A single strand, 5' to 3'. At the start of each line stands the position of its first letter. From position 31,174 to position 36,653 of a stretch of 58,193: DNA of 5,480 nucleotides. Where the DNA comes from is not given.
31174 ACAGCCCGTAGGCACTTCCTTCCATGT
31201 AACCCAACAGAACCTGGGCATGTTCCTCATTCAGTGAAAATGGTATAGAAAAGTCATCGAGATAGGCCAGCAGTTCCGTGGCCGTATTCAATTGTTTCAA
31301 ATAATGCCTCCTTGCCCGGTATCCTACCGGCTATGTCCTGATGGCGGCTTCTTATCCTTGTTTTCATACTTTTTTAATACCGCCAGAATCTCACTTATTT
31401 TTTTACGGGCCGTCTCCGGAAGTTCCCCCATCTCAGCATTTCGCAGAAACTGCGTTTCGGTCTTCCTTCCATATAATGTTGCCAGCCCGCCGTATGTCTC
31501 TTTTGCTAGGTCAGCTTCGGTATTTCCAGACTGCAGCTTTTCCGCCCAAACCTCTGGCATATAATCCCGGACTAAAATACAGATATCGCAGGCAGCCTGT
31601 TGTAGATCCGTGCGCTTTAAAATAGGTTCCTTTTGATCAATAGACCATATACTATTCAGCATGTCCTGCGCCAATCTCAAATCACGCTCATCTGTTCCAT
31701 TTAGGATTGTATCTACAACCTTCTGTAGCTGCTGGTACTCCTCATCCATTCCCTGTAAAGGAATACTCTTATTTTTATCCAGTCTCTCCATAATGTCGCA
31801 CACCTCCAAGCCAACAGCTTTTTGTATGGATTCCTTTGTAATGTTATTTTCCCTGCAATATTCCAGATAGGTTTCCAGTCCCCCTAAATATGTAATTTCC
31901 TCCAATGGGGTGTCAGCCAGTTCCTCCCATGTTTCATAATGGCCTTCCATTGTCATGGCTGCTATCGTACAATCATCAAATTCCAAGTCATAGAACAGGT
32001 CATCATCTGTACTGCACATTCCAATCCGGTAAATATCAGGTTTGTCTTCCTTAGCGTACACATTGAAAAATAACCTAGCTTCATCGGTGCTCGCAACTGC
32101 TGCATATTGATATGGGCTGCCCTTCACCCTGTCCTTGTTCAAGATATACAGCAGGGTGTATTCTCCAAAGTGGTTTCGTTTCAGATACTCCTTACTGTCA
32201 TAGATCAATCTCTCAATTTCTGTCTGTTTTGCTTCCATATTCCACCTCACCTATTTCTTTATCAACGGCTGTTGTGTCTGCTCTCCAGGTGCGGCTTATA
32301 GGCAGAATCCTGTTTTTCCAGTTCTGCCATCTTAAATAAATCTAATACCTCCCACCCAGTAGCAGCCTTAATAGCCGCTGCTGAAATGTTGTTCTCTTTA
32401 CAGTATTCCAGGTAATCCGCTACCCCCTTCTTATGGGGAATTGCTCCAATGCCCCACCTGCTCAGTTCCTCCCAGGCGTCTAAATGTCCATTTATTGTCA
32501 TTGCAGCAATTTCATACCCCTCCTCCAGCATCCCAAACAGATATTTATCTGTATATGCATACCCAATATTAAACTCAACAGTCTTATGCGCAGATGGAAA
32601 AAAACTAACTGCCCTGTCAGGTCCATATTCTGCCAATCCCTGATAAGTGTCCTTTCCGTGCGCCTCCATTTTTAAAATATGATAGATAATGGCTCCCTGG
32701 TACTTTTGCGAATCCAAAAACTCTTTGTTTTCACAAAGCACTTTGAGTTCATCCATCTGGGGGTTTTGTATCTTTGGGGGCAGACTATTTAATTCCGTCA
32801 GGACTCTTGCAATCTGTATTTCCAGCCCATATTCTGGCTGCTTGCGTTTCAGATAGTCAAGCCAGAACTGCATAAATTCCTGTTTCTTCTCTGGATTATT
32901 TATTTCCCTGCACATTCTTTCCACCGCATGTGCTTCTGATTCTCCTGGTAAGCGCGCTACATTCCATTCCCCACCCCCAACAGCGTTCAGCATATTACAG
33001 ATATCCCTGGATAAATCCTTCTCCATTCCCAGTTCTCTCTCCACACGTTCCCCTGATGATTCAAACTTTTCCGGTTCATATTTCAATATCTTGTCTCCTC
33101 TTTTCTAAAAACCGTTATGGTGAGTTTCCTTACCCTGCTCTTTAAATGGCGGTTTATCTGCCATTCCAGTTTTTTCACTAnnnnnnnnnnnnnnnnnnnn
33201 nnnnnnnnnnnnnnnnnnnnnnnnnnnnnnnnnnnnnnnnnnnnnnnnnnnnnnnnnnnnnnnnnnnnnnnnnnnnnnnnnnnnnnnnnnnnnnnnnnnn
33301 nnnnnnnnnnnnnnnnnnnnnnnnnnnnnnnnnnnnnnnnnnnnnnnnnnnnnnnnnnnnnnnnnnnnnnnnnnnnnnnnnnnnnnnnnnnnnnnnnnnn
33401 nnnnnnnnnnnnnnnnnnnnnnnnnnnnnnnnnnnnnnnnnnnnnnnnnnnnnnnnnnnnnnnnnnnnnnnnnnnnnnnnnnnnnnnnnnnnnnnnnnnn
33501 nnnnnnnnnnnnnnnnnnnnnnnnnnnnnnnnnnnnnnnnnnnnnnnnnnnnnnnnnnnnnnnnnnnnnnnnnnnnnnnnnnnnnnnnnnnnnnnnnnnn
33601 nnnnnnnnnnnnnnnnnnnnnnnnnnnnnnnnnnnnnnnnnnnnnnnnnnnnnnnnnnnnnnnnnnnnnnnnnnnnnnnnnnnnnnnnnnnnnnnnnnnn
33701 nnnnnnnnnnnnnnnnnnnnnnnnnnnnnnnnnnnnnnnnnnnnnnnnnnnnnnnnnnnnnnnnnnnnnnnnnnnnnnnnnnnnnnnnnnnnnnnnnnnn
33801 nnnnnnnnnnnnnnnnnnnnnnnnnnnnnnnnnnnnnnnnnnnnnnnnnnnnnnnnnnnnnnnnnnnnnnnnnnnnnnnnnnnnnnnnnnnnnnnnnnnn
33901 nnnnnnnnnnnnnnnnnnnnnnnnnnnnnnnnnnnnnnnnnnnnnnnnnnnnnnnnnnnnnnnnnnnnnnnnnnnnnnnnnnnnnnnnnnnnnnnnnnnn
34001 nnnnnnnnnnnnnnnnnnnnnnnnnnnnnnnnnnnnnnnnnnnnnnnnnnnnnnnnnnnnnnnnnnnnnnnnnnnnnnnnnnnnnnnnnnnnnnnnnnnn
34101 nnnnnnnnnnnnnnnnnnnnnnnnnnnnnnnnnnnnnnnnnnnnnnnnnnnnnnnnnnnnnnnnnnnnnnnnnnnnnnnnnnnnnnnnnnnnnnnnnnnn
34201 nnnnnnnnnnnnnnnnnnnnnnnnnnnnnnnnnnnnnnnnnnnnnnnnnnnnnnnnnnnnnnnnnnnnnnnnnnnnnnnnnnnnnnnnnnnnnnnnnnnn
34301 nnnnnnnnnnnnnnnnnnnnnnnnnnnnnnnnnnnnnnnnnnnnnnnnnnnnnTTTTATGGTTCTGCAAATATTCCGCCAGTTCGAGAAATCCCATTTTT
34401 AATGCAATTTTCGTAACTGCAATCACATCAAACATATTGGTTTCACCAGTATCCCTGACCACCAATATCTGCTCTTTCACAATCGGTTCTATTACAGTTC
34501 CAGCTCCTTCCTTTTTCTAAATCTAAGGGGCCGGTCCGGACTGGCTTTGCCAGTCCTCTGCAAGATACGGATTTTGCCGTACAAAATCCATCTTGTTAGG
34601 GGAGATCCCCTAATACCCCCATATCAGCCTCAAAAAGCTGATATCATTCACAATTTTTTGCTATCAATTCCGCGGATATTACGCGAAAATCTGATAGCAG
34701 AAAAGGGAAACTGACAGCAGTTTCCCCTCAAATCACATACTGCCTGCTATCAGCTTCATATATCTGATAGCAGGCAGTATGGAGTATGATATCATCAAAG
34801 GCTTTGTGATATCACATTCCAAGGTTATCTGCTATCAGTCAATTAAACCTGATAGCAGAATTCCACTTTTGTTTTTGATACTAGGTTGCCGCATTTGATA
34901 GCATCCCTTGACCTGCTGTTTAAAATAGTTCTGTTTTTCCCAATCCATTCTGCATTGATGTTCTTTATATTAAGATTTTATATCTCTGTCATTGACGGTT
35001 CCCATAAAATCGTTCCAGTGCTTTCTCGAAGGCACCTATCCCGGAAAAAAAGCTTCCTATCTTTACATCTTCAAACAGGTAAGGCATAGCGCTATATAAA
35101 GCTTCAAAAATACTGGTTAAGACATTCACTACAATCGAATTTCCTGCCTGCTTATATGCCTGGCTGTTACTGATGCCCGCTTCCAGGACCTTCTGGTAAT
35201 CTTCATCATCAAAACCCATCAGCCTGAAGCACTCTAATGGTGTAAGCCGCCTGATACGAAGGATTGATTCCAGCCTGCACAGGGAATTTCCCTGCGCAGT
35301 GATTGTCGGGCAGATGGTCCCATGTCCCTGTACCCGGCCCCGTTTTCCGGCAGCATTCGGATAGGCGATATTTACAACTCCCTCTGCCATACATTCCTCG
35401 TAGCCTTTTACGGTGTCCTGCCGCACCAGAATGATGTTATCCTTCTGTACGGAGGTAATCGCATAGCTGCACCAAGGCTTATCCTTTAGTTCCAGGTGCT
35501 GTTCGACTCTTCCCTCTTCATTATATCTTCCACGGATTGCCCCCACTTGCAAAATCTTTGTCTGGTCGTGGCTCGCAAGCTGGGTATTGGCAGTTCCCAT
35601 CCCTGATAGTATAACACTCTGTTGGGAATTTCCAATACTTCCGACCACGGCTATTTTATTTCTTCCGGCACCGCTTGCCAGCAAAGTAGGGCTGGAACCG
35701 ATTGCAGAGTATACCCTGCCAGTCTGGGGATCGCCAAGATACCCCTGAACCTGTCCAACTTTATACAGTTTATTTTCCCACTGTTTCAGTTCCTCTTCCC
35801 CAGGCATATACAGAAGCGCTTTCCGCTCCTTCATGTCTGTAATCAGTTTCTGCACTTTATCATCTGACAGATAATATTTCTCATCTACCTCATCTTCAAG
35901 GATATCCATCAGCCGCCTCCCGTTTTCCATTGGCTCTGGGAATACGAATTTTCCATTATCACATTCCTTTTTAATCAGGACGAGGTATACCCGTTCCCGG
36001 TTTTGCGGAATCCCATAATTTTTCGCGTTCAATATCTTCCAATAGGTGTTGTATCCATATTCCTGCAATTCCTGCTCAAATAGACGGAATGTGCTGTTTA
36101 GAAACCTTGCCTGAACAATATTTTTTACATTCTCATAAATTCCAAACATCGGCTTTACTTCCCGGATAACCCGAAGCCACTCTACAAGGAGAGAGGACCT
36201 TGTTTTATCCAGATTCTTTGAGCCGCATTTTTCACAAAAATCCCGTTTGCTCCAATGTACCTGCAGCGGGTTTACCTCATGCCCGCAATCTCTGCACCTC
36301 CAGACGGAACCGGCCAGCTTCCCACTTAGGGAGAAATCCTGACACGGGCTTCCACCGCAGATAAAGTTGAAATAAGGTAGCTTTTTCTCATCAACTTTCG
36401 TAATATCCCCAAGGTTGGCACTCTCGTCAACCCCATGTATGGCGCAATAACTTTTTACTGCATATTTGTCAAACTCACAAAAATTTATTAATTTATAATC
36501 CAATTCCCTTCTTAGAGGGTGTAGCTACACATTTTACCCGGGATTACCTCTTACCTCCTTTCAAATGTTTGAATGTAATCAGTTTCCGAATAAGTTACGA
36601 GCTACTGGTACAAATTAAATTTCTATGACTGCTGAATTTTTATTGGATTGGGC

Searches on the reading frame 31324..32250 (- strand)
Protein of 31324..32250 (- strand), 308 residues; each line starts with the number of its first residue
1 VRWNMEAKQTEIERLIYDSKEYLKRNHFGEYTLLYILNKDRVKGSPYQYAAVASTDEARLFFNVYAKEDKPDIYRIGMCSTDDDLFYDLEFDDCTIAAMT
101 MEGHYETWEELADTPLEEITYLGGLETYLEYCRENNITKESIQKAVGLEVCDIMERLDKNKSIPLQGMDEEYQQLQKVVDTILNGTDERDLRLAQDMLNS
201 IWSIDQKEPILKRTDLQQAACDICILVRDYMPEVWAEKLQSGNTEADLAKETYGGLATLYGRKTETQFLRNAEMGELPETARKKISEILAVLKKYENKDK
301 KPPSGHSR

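Call 7: search_protein_families(library=pfam, proteins=[window:31324-32250:-], max_evalue=0.01)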
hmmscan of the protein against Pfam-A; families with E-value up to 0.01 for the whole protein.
window:31324-32250:- (308 aa): 1 family
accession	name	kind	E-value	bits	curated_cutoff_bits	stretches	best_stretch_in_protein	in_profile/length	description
PF12433.14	PV_NSP1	-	0.0034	18.1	25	0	20-47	11-38/82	Parvovirus non-structural protein 1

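Call 56: search_protein_families(library=ncbifam, proteins=[window:31324-32250:-], max_evalue=1)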
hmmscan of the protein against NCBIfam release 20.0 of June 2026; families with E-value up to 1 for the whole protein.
window:31324-32250:- (308 aa): 0 families

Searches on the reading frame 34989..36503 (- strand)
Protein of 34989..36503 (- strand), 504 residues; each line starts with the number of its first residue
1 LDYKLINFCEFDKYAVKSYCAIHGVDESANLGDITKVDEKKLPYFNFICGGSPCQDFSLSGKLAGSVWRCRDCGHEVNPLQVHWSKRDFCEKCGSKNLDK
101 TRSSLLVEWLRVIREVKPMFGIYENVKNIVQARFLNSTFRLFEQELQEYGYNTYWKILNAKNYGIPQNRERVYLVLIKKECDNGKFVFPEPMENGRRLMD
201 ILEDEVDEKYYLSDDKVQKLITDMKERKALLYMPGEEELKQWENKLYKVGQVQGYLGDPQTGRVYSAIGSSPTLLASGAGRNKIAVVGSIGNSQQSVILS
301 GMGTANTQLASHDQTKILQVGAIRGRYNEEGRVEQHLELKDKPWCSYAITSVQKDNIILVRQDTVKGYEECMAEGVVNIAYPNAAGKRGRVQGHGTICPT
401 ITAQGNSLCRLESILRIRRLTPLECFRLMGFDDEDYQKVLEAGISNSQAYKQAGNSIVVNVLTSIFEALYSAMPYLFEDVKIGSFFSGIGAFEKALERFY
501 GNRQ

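Call 7: search_protein_families(library=pfam, proteins=[window:34989-36503:-], max_evalue=0.01)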
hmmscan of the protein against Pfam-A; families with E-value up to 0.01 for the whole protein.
window:34989-36503:- (504 aa): 6 families
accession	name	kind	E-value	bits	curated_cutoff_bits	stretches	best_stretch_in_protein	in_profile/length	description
PF00145.23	DNA_methylase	-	2.7e-57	195.1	22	3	95-231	80-223/324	C-5 cytosine-specific DNA methylase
PF01155.25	HypA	-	1.1e-05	25.9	28.9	1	31-101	33-100/112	Hydrogenase/urease nickel incorporation, metallochaperone, hypA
PF09723.15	Zn_ribbon_8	-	6.8e-05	23.3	34.4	1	69-100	7-39/41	Zinc ribbon domain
PF21120.3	MCM_WH_arc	-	0.00053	20.4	26.1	1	195-239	19-62/63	Archaeal MCM, winged-helix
PF08772.16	Zn_ribbon_NOB1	-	0.002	18.6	24.9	1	67-104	8-40/72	Nin one binding (NOB1) Zn-ribbon like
PF12172.15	zf-ChsH2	-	0.0075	16.5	23.2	0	69-99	13-37/37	ChsH2, rubredoxin-like zinc ribbon domain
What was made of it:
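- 34989..36503 (-): Orphan C5 cytosine DNA methyltransferase; conserved 3' flank of the array. Pfam DNA_methylase 195 bits (call 7).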
